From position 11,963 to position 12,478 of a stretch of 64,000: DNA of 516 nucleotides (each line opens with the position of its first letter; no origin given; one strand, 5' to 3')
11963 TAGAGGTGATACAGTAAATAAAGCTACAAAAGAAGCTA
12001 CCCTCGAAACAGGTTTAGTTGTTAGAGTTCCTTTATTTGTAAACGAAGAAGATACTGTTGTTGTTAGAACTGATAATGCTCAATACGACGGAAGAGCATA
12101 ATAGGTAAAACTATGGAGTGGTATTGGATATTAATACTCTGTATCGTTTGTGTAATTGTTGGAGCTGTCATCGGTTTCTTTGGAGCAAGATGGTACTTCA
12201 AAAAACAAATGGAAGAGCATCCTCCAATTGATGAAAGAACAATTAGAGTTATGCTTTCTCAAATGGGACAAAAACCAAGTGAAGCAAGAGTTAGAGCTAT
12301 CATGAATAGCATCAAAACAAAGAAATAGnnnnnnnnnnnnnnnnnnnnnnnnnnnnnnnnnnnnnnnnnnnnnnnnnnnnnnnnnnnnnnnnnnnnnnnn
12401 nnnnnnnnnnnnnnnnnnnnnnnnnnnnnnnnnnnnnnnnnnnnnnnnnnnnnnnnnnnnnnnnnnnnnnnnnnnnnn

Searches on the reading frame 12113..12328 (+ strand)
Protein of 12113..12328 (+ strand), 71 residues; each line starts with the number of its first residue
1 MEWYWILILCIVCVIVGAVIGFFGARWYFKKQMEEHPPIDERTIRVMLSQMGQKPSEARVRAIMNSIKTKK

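Call 3: search_protein_families(library=pfam, proteins=[window:12113-12328:+], max_evalue=10)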
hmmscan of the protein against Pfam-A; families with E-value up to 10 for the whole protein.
window:12113-12328:+ (71 aa): 11 families
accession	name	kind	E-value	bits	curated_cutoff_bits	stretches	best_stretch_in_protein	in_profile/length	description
PF03672.18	UPF0154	-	7.5e-29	99.9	27.1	1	11-68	2-59/60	Uncharacterised protein family (UPF0154)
PF13334.11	DUF4094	-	0.017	16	24.5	1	4-68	3-64/90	Domain of unknown function (DUF4094)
PF11368.13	DUF3169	-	0.023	14.8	31.6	1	6-33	7-32/250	Protein of unknown function (DUF3169)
PF11337.13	DUF3139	-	0.026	15.5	27.3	1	5-68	4-63/83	Protein of unknown function (DUF3139)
PF09605.15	Trep_Strep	-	0.053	14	28.7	1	4-34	154-184/185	Hypothetical bacterial integral membrane protein (Trep_Strep)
PF14316.11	DUF4381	-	0.061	14.1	27.2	1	3-68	19-77/145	Domain of unknown function (DUF4381)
PF09335.16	VTT_dom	-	0.074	14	33.9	1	3-35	16-48/123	VTT domain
PF07332.16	Phage_holin_3_6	-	0.092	13.2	28.4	1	3-44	69-105/116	Putative Actinobacterial Holin-X, holin superfamily III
PF06711.16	DUF1198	-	0.11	13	25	1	5-65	3-63/143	Protein of unknown function (DUF1198)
PF06305.16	LapA_dom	-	0.17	12.3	28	1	8-34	21-48/64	Lipopolysaccharide assembly protein A domain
PF11772.13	EpuA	-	1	9.5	27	1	6-22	4-20/46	DNA-directed RNA polymerase subunit beta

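Call 45: find_encoding_contigs(protein=window:12113-12328:+, flank=6000, max_places=8)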
Protein window:12113-12328:+ (71 aa): 14 contigs read that carry it; 8 places shown.
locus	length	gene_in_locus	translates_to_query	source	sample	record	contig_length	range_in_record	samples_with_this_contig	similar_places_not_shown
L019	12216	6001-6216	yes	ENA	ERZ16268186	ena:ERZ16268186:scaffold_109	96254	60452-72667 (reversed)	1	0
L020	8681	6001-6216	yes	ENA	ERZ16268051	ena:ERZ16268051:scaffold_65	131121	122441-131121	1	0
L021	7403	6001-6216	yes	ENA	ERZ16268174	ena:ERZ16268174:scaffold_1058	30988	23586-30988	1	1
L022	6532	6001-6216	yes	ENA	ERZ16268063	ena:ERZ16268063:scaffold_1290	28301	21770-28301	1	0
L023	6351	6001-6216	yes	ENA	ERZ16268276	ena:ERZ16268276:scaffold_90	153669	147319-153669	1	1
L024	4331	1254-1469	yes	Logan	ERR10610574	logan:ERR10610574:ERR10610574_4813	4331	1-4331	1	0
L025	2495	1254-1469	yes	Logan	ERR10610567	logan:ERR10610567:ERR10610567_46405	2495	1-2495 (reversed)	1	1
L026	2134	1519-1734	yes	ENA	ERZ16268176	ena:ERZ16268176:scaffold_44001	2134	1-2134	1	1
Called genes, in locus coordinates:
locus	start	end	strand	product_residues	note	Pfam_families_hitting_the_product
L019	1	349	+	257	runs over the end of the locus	PF01784:DUF34_NIF3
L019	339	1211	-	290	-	PF02401:LYTB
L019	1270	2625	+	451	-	PF00270:DEAD, PF04851:ResIII, PF00271:Helicase_C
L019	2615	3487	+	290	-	PF01261:AP_endonuc_2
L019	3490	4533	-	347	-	PF04551:GcpE, PF26540:GcpE_C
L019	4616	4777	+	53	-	PF00471:Ribosomal_L33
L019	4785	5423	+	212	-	PF23023:Anti-Pycsar_Apyc1, PF00753:Lactamase_B, PF19583:ODP (weak)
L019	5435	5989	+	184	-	PF08207:EFP_N, PF01132:EFP, PF09285:Elong-fact-P_C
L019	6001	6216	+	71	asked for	PF03672:UPF0154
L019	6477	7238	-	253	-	PF02660:G3P_acyltransf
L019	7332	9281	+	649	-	PF02518:HATPase_c, PF00204:DNA_gyraseB, PF01751:Toprim, PF00986:DNA_gyraseB_C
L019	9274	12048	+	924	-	PF00521:DNA_topoisoIV, PF03989:DNA_gyraseA_C (weak)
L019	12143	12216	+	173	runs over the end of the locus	PF00702:Hydrolase (weak), PF09419:PGP_phosphatase (weak), PF13419:HAD_2, PF08282:Hydrolase_3 (faint), PF13242:Hydrolase_like (weak)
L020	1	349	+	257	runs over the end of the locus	PF01784:DUF34_NIF3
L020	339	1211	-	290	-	PF02401:LYTB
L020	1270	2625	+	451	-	PF00270:DEAD, PF04851:ResIII, PF00271:Helicase_C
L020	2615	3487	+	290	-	PF01261:AP_endonuc_2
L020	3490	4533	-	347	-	PF04551:GcpE, PF26540:GcpE_C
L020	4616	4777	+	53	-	PF00471:Ribosomal_L33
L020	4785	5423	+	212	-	PF23023:Anti-Pycsar_Apyc1, PF00753:Lactamase_B, PF19583:ODP (weak)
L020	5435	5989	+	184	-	PF08207:EFP_N, PF01132:EFP, PF09285:Elong-fact-P_C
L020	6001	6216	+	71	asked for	PF03672:UPF0154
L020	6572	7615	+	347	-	-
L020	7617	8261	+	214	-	-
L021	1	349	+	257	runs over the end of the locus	PF01784:DUF34_NIF3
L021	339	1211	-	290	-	PF02401:LYTB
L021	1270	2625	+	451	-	PF00270:DEAD, PF04851:ResIII, PF00271:Helicase_C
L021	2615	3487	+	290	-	PF01261:AP_endonuc_2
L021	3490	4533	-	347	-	PF04551:GcpE, PF26540:GcpE_C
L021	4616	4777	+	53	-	PF00471:Ribosomal_L33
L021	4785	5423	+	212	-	PF23023:Anti-Pycsar_Apyc1, PF00753:Lactamase_B, PF19583:ODP (weak)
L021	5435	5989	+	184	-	PF08207:EFP_N, PF01132:EFP, PF09285:Elong-fact-P_C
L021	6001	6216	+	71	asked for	PF03672:UPF0154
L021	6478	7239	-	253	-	PF02660:G3P_acyltransf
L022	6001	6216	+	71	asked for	PF03672:UPF0154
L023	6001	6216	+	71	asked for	PF03672:UPF0154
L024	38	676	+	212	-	PF23023:Anti-Pycsar_Apyc1, PF00753:Lactamase_B, PF19583:ODP (weak)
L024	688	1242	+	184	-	PF08207:EFP_N, PF01132:EFP, PF09285:Elong-fact-P_C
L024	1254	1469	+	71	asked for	PF03672:UPF0154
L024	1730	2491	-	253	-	PF02660:G3P_acyltransf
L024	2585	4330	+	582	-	?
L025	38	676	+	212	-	PF23023:Anti-Pycsar_Apyc1, PF00753:Lactamase_B, PF19583:ODP (weak)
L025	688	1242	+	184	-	PF08207:EFP_N, PF01132:EFP, PF09285:Elong-fact-P_C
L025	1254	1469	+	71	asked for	PF03672:UPF0154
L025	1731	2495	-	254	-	?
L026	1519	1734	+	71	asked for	PF03672:UPF0154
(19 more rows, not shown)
